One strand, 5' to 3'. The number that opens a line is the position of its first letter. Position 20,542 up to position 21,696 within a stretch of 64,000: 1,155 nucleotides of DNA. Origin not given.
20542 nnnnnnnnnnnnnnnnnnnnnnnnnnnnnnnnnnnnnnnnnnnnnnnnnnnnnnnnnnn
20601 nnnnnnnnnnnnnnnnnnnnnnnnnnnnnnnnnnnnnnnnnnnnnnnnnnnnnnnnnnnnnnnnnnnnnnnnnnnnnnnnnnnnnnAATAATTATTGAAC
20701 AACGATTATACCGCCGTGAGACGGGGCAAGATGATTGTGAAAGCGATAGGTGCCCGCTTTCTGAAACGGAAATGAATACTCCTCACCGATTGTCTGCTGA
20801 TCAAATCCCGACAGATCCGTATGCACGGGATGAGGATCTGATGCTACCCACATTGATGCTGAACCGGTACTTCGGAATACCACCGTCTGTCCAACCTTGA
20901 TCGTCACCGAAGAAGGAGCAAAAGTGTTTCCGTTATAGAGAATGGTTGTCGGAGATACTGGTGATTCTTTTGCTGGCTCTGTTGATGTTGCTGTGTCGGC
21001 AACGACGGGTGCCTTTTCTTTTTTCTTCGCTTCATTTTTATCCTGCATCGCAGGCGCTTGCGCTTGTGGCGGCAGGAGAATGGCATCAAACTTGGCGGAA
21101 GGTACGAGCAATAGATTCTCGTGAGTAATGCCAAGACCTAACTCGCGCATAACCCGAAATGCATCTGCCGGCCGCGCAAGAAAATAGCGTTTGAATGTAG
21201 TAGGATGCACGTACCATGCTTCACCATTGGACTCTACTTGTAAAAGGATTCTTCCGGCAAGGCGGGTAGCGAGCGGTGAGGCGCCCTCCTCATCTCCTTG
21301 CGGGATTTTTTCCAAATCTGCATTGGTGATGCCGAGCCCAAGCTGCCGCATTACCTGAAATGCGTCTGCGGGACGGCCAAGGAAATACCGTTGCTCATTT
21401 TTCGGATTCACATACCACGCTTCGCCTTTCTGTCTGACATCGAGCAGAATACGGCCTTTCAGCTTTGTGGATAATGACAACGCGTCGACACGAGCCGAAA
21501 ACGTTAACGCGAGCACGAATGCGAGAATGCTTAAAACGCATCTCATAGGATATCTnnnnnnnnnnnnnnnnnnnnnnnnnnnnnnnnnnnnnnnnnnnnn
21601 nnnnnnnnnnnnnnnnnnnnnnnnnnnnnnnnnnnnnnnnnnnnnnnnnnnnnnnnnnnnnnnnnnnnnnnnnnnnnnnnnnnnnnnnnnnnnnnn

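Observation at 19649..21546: Unnamed ~55-aa GEAWYV module: six copies in three secreted proteins with different effector domains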

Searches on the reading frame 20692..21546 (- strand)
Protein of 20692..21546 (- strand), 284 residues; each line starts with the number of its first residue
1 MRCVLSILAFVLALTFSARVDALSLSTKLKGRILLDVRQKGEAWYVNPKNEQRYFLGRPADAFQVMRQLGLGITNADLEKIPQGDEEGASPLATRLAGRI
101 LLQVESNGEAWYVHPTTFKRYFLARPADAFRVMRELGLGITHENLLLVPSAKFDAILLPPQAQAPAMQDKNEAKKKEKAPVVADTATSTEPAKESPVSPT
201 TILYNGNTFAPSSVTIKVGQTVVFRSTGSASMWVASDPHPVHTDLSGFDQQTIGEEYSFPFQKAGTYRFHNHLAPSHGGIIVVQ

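Call 3: search_protein_families(library=pfam, proteins=[window:20692-21546:-], max_evalue=1)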
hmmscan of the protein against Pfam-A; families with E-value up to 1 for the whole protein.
window:20692-21546:- (284 aa): 5 families
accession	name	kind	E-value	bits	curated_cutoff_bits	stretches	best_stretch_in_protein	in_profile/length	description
PF13473.12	Cupredoxin_1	-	2e-05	25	27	1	186-282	9-104/104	Cupredoxin-like domain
PF00127.26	Copper-bind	-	0.02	15.7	21.2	1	208-280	13-90/99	Copper binding proteins, plastocyanin/azurin family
PF02036.22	SCP2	-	0.039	14.7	21.3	0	22-55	12-46/101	SCP-2 sterol transfer family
PF25393.1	LTM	-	0.18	12.1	27.5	1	82-98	11-27/42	LUBAC thetering domain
PF20944.2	StcE_b-sandwich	-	0.21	12.1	27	1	203-235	41-73/75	Metalloprotease StcE, beta-sandwich domain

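Call 4: search_protein_families(library=ncbifam, proteins=[window:20692-21546:-], max_evalue=1)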
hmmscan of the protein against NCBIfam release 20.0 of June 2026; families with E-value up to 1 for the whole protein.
window:20692-21546:- (284 aa): 3 families
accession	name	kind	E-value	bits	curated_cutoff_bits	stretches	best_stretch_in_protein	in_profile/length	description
TIGR03102.1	halo_cynanin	subfamily_domain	0.00033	20.7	93.8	1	206-283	36-114/115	halocyanin domain-containing protein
TIGR02656.1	cyanin_plasto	equivalog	0.06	13.8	87.85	1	208-271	13-84/99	plastocyanin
TIGR02657.1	amicyanin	equivalog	0.14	12.6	110.2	1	212-283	11-82/83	amicyanin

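Call 32: find_encoding_contigs(protein=window:20692-21546:-, flank=3000, max_places=4)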
Protein window:20692-21546:- (284 aa): 1 contig read that carries it; 1 place shown.
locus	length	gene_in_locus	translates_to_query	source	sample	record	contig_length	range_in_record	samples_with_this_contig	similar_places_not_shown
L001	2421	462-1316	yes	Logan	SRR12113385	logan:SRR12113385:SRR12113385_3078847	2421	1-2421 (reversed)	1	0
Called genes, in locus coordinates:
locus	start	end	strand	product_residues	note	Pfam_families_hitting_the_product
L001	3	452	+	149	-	?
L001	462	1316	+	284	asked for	PF13473:Cupredoxin_1 (faint)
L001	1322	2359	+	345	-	PF18884:TSP3_bac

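Call 47: search_protein_families(library=phrogs, proteins=[window:20692-21546:-], max_evalue=1)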
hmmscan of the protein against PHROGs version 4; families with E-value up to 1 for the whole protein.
window:20692-21546:- (284 aa): 2 families
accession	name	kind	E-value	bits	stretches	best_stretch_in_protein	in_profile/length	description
phrog_515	-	other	0.019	16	1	204-272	26-93/107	PetE plastocyanine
phrog_23179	-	unknown function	0.082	14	0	51-91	73-114/114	-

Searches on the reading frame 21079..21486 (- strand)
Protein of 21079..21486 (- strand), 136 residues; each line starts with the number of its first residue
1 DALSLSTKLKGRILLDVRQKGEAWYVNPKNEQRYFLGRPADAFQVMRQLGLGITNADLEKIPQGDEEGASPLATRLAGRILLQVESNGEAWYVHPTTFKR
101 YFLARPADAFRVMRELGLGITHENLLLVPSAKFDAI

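Call 35: predict_structure(alignment_id=A5)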
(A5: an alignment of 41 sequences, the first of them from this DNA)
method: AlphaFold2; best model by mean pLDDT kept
length: 136 residues; sequences in the alignment: 41
mean_pLDDT: 89.7   pTM: 0.82
mean pLDDT of the five models: 89.7, 85.5, 84.9, 81.6, 77.4
residues with pLDDT >= 90: 84; 70-90: 47; 50-70: 4; < 50: 1
segments of 3 or more residues with pLDDT < 50: none
pLDDT, mean of each block of 10 residues (from residue 1): 84 89 92 89 88 96 90 96 92 95 86 88 93 68
secondary structure, 60 per line:
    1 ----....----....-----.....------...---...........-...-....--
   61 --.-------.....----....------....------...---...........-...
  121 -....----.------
elements in order: H5-8 E13-16 E22-26 E33-35 H39-49 E51-53 H55-58 H71-75 E80-83 E90-93 E100-102 H106-116 E118-120 H122-125

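Call 43: fold_search(model_id=the predicted structure, library=pdb)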
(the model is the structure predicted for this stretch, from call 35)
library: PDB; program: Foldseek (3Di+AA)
matches with E <= 10: 262; with E <= 0.001: 0
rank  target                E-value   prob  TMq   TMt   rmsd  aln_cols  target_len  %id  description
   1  9bc9_A                8.2e-01  0.04  0.16  0.08  12.4       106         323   12  Structure of KLHDC2 bound to SJ10278 (released 2024-11-06)
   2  8ebm_B                8.2e-01  0.04  0.16  0.08  12.3       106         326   12  Structure of KLHDC2 substrate binding domain bound to KLHDC2's C-degron mimic (released 2023-02-22)
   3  4ttu_A                8.2e-01  0.04  0.19  0.03  11.9       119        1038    8  N-terminally truncated dextransucrase DSR-E from Leuconostoc mesenteroides NRRL B-1299 in complex with isomaltotriose (released 2015-07-29)
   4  8ebl_B                9.9e-01  0.04  0.16  0.07  12.3       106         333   12  Structure of KLHDC2 substrate binding domain bound to C-degron from EPHB2 (released 2023-02-22)
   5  9bca_A                1.1e+00  0.04  0.16  0.08  12.3       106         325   12  Structure of KLHDC2 bound to SJ46411 (released 2024-11-06)
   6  6do4_B                1.1e+00  0.04  0.16  0.08  12.3       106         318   12  KLHDC2 ubiquitin ligase in complex with SelS C-end degron (released 2018-12-19)
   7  8ebl_A                1.1e+00  0.04  0.16  0.07  12.0       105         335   12  Structure of KLHDC2 substrate binding domain bound to C-degron from EPHB2 (released 2023-02-22)
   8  8sh2_B                1.1e+00  0.04  0.16  0.07  13.5       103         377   14  KLHDC2 in complex with EloB and EloC (released 2024-01-03)
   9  6upx_I                1.1e+00  0.03  0.16  0.18  17.4       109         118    6  RNA polymerase II elongation complex with 5-guanidinohydantoin lesion in state 1 (released 2020-06-10)
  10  1o7y_C                1.2e+00  0.10  0.20  0.37   8.8        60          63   10  Crystal structure of IP-10 M-form (released 2003-05-08)
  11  6do3_B                1.2e+00  0.04  0.15  0.08  12.2       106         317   13  KLHDC2 ubiquitin ligase in complex with SelK C-end degron (released 2018-12-19)
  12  8sge_B                1.2e+00  0.04  0.16  0.08  12.3       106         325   12  KLHDC2 Kelch Domain with ligand KDRLKZ-1 (released 2024-01-03)
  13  8sge_A                1.2e+00  0.04  0.16  0.08  12.3       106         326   12  KLHDC2 Kelch Domain with ligand KDRLKZ-1 (released 2024-01-03)
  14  6do4_A                1.3e+00  0.04  0.16  0.08  12.3       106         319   12  KLHDC2 ubiquitin ligase in complex with SelS C-end degron (released 2018-12-19)
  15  8pif_A                1.4e+00  0.03  0.16  0.08  12.1       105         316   12  Fragment 12 in complex with KLHDC2 (released 2023-07-12)
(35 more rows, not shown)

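Call 44: fold_search(model_id=the predicted structure, library=viral)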
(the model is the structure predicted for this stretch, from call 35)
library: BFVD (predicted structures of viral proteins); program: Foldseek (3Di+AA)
matches with E <= 10: 504; with E <= 0.001: 0
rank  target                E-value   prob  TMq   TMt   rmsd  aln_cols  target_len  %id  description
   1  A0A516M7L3            1.5e-01  0.12  0.22  0.27  22.2       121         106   14  (no name in the UniProt tables at hand)
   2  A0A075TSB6            2.1e-01  0.08  0.15  0.24  12.8        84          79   15  ORF45 [Helicoverpa SNPV AC53]
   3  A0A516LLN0            3.8e-01  0.08  0.23  0.11  12.7        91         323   18  (no name in the UniProt tables at hand)
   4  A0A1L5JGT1            3.8e-01  0.07  0.16  0.29  14.1        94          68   12  ORF119 [Plodia interpunctella granulovirus]
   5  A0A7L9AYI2            4.0e-01  0.02  0.12  0.03  21.3       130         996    8  Uncharacterized protein [Pyramimonas orientalis virus 01B]
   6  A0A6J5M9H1            5.6e-01  0.04  0.16  0.11  13.8        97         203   13  Uncharacterized protein [uncultured Caudovirales phage]
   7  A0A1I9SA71            5.9e-01  0.06  0.19  0.22  18.4       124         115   13  Uncharacterized protein [Rhodococcus phage Weasels2]
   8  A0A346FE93            5.9e-01  0.03  0.18  0.16  20.0       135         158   10  (no name in the UniProt tables at hand)
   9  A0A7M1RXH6            6.3e-01  0.05  0.16  0.04  14.1        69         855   19  Uncharacterized protein [uncultured phage cr8_1]
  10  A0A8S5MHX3            6.7e-01  0.09  0.24  0.15  14.9       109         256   11  Uncharacterized protein [Siphoviridae sp. ctvyM23]
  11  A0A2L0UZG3            7.2e-01  0.10  0.24  0.29  10.9        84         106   18  Uncharacterized protein [Agrobacterium phage Atu_ph07]
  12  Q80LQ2                7.2e-01  0.06  0.17  0.27  13.2        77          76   10  Uncharacterized protein [Adoxophyes honmai nucleopolyhedrovirus]
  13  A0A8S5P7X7            7.2e-01  0.04  0.16  0.05  11.8        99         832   13  Putative head decoration protein [Myoviridae sp. ctTYJ16]
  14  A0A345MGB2            9.2e-01  0.04  0.15  0.19  13.8        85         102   19  Uncharacterized protein [Streptomyces phage LukeCage]
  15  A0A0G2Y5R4            9.2e-01  0.03  0.18  0.11  20.5       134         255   10  Uncharacterized protein [Acanthamoeba polyphaga mimivirus Kroon]
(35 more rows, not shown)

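Call 46: find_related_loci(query=A5, collection=genome_contigs, flank=4000)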
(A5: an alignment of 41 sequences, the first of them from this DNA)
Query A5 (136 aa) in genome_contigs; peptide patterns used: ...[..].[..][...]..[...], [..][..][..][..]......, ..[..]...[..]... (x = any residue, [..] = any of these).
598 stretches matched a pattern (row limit reached: there are more); 581 encode a relative of the query (tblastn E <= 1e-3); the best 80 are kept; 79 distinct loci.
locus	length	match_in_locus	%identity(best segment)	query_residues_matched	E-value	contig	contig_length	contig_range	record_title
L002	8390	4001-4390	63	2-131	7e-53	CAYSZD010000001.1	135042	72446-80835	MAG TPA_asm: uncultured Gammaproteobacteria bacterium isolate SRP263991_co7_112 genome assembly, contig: NODE_59_length_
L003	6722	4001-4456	59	2-132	1e-51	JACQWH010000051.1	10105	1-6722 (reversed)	MAG: Candidatus Uhrbacteria bacterium isolate NC_groundwater_1484_Ag_S-0.65um_49_37 S_p65_S5_coassembly_k141_3493147, wh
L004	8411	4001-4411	58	2-136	3e-51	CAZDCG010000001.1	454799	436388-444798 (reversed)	MAG TPA_asm: uncultured Gammaproteobacteria bacterium isolate SRP263527_co2_164 genome assembly, contig: NODE_4_length_4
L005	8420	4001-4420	61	1-129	4e-51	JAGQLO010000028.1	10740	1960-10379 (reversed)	MAG: Candidatus Doudnabacteria bacterium isolate HKST-UBA18 NODE_28_length_10740_cov_6.483823, whole genome shotgun sequ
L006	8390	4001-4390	61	1-131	1e-50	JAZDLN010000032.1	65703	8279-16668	MAG: Candidatus Falkowbacteria bacterium isolate MEGAHIT-group-0.601 k141_2669087, whole genome shotgun sequence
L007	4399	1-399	60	3-134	1e-50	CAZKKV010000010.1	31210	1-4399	MAG TPA_asm: uncultured Gammaproteobacteria bacterium isolate SRP178699_co2_502 genome assembly, contig: NODE_693_length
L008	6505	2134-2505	60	1-129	2e-50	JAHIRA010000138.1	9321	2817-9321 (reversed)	MAG: Patescibacteria group bacterium isolate MM_PC_MetaG.mb.108 MM_PC_MetaG.mb.108_k141_1439958, whole genome shotgun se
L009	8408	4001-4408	60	2-131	2e-50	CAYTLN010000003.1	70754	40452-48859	MAG TPA_asm: uncultured Gammaproteobacteria bacterium isolate SRP286056_co1_88 genome assembly, contig: NODE_322_length_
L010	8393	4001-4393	58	2-130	4e-50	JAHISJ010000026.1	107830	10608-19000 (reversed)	MAG: Patescibacteria group bacterium isolate MM_PC_MetaG.mb.169 MM_PC_MetaG.mb.169_k141_1477819, whole genome shotgun se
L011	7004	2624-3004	60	3-134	2e-50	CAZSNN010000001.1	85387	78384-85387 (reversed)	MAG TPA_asm: uncultured Gammaproteobacteria bacterium isolate binchicken_co45_657 genome assembly, contig: NODE_240_leng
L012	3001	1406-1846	54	5-134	3e-50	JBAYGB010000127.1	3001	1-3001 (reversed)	MAG: Patescibacteria group bacterium isolate SO_2016_GW1_115 scaffold66169_OW334_2016, whole genome shotgun sequence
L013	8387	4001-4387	60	2-128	6e-50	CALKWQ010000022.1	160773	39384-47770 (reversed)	MAG TPA_asm: uncultured bacterium isolate SRR6007447_bin.26_CONCOCT_v1.1_MAG genome assembly, contig: ERZ724101.26, whol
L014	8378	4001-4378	63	5-128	6e-50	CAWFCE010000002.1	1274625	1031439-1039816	MAG: Candidatus Parcubacteria bacterium isolate MFD02416.bin.1.397 genome assembly, contig: contig_61671, whole genome s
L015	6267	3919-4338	62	2-129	7e-50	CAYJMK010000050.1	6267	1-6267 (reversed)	MAG TPA_asm: uncultured Candidatus Saccharibacteria bacterium isolate ERP125453_co1_1 genome assembly, contig: NODE_1627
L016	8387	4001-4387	63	2-131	6e-50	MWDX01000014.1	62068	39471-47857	MAG: Parcubacteria group bacterium ADurb.Bin115 BWX82_contig000014, whole genome shotgun sequence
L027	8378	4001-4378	62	5-128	9e-49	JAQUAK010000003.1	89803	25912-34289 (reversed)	MAG: Patescibacteria group bacterium isolate STC_82 NODE_565_length_89803_cov_6.916589_Sandtown_C, whole genome shotgun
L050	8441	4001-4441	55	1-132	3e-47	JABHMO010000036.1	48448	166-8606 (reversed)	MAG: Candidatus Falkowbacteria bacterium isolate SI037S2_bin7 k141_1070390, whole genome shotgun sequence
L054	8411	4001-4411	56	2-125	2e-46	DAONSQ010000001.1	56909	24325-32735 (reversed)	MAG TPA_asm: bacterium isolate AMR_MDS_4274 NODE_595_length_56909_cov_5.257132, whole genome shotgun sequence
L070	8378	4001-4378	56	11-134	1e-44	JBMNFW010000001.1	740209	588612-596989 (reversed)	MAG: Patescibacteria group bacterium isolate SBF912LR0FQ0003 contig_46319, whole genome shotgun sequence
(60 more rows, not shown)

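Call 48: search_solved_structures(query=A5, max_evalue=10, show_alignments=2)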
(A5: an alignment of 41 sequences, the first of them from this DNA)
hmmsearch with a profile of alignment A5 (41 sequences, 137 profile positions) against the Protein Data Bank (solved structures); distinct sequences matched with E-value up to 10: 0.

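Call 57: search_protein_families(library=pfam, proteins=[L027:3923-5158:+, L027:5471-6316:+, L027:6320-7378:+, L027:7380-8168:+, L027:3251-3748:-, L027:2428-3243:-, L027:1912-2418:-, L054:3926-5179:+, L054:2350-3864:-, L050:3938-5698:+], max_evalue=0.001)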
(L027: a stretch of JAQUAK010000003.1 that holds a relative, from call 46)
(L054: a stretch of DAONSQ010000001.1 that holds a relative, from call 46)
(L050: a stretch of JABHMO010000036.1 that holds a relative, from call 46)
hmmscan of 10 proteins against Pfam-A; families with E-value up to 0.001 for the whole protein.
L027:3923-5158:+ (411 aa): 1 family
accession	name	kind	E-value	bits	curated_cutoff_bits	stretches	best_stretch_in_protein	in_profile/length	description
PF09992.14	NAGPA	-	6.7e-19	69.2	25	1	222-409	2-168/169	Phosphodiester glycosidase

L027:5471-6316:+ (281 aa): 2 families
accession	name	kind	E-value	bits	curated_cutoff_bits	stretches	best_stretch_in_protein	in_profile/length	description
PF00535.33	Glycos_transf_2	-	6.9e-22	78.6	23.3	1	4-130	1-130/168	Glycosyl transferase family 2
PF13641.12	Glyco_tranf_2_3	-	2.7e-12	47.6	27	1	3-240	3-223/230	Glycosyltransferase like family 2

L027:6320-7378:+ (352 aa): 3 families
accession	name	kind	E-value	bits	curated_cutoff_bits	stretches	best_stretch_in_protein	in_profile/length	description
PF00535.33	Glycos_transf_2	-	2e-11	44.6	23.3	1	5-181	2-167/168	Glycosyl transferase family 2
PF13641.12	Glyco_tranf_2_3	-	1.8e-09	38.4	27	1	4-225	4-216/230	Glycosyltransferase like family 2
PF13632.12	Glyco_trans_2_3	-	6.8e-08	33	27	1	87-230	1-133/198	Glycosyl transferase family group 2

L027:7380-8168:+ (262 aa): 3 families
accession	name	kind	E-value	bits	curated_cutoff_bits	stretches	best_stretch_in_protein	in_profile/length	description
PF00535.33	Glycos_transf_2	-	1.9e-18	67.4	23.3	1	4-126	1-126/168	Glycosyl transferase family 2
PF13641.12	Glyco_tranf_2_3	-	2e-11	44.8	27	1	3-229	3-216/230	Glycosyltransferase like family 2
PF13632.12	Glyco_trans_2_3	-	0.00046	20.5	27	1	170-261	72-141/198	Glycosyl transferase family group 2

L027:3251-3748:- (165 aa): 2 families
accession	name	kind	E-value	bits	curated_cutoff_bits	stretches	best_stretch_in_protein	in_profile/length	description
PF00383.29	dCMP_cyt_deam_1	-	1.1e-22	80.3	25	1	11-131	2-101/102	Cytidine and deoxycytidylate deaminase zinc-binding region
PF14437.12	MafB19-deam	-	6.7e-17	62.1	27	1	11-137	2-106/142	MafB19-like deaminase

L027:2428-3243:- (271 aa): 1 family
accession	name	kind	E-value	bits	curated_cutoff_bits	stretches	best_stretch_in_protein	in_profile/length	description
PF00303.24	Thymidylat_synt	-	7.3e-118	392.9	24.3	1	2-271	1-266/266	Thymidylate synthase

L027:1912-2418:- (168 aa): 2 families
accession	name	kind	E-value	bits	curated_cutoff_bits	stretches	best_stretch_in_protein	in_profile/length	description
PF01872.23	RibD_C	-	1e-15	58.6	24.1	1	4-157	3-194/197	RibD C-terminal domain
PF00186.24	DHFR_1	-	8.8e-11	42.2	25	1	4-122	2-116/159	Dihydrofolate reductase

L054:3926-5179:+ (417 aa): 1 family
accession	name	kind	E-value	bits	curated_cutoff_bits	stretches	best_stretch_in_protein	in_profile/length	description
PF09992.14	NAGPA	-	6.7e-20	72.4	25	1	238-413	5-168/169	Phosphodiester glycosidase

L054:2350-3864:- (504 aa): 1 family
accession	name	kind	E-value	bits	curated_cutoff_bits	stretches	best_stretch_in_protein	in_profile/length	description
PF04473.18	DUF553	-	0.00028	20.8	20.5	1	256-321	20-87/140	Transglutaminase-like domain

L050:3938-5698:+ (586 aa): 0 families
